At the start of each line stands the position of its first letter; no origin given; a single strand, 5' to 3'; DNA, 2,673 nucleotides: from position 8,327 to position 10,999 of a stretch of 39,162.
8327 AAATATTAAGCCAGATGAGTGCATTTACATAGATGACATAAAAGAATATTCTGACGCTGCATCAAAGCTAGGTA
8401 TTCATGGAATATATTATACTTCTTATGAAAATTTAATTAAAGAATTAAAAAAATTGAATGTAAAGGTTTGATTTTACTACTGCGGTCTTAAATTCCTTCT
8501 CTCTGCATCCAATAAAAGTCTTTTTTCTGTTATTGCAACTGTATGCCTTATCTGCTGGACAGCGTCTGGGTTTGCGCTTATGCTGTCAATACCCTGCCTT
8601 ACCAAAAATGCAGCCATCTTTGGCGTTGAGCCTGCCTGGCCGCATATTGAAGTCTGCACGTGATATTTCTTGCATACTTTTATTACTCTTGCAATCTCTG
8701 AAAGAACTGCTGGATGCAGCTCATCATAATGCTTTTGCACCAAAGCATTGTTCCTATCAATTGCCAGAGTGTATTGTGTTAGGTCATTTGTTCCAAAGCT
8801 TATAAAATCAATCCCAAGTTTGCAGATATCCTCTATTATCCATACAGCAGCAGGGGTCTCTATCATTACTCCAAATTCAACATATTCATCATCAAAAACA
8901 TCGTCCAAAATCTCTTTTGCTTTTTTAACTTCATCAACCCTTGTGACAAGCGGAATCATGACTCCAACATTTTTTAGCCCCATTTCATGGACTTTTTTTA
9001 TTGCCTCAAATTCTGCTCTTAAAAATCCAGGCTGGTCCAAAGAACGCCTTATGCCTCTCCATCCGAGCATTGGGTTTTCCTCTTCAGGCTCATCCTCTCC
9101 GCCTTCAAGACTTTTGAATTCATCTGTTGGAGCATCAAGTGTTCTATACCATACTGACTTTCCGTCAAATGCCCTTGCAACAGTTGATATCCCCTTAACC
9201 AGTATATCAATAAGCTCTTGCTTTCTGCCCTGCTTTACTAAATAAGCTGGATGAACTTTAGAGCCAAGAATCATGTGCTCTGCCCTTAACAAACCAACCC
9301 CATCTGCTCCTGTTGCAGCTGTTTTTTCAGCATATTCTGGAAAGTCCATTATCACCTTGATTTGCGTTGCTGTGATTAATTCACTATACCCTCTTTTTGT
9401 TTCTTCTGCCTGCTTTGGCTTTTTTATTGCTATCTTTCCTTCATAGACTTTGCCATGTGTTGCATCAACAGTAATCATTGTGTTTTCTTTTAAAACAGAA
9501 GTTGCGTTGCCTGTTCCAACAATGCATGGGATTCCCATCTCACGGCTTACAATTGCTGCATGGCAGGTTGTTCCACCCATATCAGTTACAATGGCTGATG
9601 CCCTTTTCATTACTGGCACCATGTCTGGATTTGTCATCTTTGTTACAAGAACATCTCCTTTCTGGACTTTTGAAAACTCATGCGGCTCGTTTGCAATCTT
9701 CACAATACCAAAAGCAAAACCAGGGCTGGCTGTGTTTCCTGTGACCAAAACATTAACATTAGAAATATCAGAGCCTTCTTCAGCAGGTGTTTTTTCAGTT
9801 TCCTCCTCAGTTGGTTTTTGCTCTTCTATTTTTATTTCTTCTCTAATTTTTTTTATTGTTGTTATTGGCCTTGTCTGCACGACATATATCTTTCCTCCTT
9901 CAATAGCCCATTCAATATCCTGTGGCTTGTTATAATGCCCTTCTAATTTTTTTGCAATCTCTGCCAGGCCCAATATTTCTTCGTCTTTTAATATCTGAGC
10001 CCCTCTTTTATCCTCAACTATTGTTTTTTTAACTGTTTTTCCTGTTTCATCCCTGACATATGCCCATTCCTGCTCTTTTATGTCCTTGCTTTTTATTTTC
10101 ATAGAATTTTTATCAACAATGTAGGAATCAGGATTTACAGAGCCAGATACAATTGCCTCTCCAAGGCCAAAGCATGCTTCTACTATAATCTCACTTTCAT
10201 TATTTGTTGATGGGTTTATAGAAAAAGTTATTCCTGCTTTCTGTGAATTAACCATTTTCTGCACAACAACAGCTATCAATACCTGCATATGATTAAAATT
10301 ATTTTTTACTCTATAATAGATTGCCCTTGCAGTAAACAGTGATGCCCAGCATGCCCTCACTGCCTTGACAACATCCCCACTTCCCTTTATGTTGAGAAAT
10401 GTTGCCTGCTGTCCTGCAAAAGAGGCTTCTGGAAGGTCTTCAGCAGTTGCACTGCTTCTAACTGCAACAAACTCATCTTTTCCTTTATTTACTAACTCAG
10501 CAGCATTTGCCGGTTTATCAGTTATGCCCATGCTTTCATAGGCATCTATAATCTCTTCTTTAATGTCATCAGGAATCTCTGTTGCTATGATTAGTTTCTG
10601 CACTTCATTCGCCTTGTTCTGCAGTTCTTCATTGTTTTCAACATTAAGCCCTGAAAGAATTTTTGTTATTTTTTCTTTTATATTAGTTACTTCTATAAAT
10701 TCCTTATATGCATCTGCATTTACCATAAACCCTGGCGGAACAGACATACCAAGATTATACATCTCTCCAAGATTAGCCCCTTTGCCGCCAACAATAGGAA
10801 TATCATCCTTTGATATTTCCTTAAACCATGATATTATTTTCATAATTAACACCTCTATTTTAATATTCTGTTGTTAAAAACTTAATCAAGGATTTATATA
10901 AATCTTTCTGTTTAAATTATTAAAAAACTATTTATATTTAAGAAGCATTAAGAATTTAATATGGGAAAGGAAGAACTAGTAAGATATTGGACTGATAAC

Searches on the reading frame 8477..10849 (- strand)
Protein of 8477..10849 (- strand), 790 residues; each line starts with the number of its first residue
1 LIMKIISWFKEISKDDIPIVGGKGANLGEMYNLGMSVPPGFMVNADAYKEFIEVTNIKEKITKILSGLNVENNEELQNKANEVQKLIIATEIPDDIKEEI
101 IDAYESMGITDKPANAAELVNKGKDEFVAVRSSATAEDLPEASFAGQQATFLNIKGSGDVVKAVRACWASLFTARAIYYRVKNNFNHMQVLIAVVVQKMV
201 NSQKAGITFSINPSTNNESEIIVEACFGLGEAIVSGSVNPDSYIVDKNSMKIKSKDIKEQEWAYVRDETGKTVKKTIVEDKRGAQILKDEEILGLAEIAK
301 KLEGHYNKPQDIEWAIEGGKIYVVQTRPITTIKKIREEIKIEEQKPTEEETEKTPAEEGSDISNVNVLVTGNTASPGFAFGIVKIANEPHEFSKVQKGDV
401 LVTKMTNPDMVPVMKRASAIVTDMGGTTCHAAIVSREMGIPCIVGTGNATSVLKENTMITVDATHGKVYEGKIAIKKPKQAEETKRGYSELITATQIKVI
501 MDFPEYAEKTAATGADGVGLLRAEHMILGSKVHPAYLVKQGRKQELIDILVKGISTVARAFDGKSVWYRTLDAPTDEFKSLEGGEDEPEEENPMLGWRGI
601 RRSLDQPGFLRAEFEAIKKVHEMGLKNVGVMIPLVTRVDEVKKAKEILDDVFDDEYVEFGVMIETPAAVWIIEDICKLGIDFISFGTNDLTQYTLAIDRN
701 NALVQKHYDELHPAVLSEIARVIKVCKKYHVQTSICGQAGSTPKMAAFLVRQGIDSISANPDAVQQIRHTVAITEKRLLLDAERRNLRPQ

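Call 40: search_protein_families(library=pfam, proteins=[window:8477-10849:-], max_evalue=0.001)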
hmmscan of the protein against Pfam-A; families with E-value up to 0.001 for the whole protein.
window:8477-10849:- (790 aa): 3 families
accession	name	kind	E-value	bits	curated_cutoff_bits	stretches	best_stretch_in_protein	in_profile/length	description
PF01326.24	PPDK_N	-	3.5e-113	378.7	27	1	18-345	2-325/328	Pyruvate phosphate dikinase, AMP/ATP-binding domain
PF02896.24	PEP-utilizers_C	-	7.5e-83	278.5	22.8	1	489-772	12-289/293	PEP-utilising enzyme, PEP-binding domain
PF00391.29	PEP-utilizers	-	9.3e-29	99.3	23.1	1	396-466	2-72/72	PEP-utilising enzyme, mobile domain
